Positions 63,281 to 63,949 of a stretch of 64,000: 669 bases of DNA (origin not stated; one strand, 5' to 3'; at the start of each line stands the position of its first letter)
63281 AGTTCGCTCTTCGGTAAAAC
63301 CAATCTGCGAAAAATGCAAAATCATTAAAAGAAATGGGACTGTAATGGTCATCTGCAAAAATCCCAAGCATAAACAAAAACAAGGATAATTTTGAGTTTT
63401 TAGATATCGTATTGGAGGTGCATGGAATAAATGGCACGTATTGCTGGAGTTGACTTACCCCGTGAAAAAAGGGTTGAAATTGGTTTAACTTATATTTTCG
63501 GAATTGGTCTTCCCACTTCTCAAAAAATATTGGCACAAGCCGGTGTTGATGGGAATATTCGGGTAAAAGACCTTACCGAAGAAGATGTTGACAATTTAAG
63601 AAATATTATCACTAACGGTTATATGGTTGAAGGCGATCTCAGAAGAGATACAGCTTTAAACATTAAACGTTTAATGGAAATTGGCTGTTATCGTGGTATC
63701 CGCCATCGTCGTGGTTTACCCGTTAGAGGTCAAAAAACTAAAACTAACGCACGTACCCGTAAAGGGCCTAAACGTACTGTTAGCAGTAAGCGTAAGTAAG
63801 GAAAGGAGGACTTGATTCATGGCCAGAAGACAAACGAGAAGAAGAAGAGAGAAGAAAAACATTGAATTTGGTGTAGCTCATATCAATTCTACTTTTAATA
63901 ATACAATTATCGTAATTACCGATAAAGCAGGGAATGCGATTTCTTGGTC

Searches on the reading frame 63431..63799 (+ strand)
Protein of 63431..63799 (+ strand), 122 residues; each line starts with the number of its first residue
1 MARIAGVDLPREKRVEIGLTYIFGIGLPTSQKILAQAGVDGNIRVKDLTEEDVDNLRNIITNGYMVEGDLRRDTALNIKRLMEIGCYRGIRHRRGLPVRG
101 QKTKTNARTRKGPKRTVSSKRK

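Call 73: find_encoding_contigs(protein=window:63431-63799:+, flank=10000, max_places=4)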
Protein window:63431-63799:+ (122 aa): 17 contigs read that carry it; 4 places shown.
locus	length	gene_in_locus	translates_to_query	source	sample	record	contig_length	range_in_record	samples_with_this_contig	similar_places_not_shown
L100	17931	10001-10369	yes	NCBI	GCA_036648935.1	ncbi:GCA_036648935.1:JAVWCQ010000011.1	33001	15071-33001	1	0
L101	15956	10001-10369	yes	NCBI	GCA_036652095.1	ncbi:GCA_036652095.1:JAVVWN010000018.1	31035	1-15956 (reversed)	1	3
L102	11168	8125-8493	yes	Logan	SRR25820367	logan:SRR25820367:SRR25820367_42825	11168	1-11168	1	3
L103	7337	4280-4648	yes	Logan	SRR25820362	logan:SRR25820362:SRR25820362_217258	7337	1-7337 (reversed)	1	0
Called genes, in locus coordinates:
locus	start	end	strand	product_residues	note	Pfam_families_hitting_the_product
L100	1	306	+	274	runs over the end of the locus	PF00181:Ribosomal_L2_N, PF03947:Ribosomal_L2_C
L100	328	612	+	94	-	PF00203:Ribosomal_S19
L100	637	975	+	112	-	PF00237:Ribosomal_L22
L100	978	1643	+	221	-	PF07650:KH_2, PF00189:Ribosomal_S3_C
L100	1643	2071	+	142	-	PF00252:Ribosomal_L16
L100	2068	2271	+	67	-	PF00831:Ribosomal_L29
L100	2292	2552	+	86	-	PF00366:Ribosomal_S17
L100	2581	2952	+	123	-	PF00238:Ribosomal_L14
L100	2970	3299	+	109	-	PF00467:KOW, PF17136:ribosomal_L24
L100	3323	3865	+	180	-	PF00281:Ribosomal_L5, PF00673:Ribosomal_L5_C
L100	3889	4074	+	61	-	PF00253:Ribosomal_S14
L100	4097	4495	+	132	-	PF00410:Ribosomal_S8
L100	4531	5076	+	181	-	PF00347:Ribosomal_L6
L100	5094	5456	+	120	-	PF00861:Ribosomal_L18p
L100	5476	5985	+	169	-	PF00333:Ribosomal_S5, PF03719:Ribosomal_S5_C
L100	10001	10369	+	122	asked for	PF00416:Ribosomal_S13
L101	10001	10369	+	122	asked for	PF00416:Ribosomal_S13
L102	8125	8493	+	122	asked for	PF00416:Ribosomal_S13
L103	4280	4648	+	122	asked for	PF00416:Ribosomal_S13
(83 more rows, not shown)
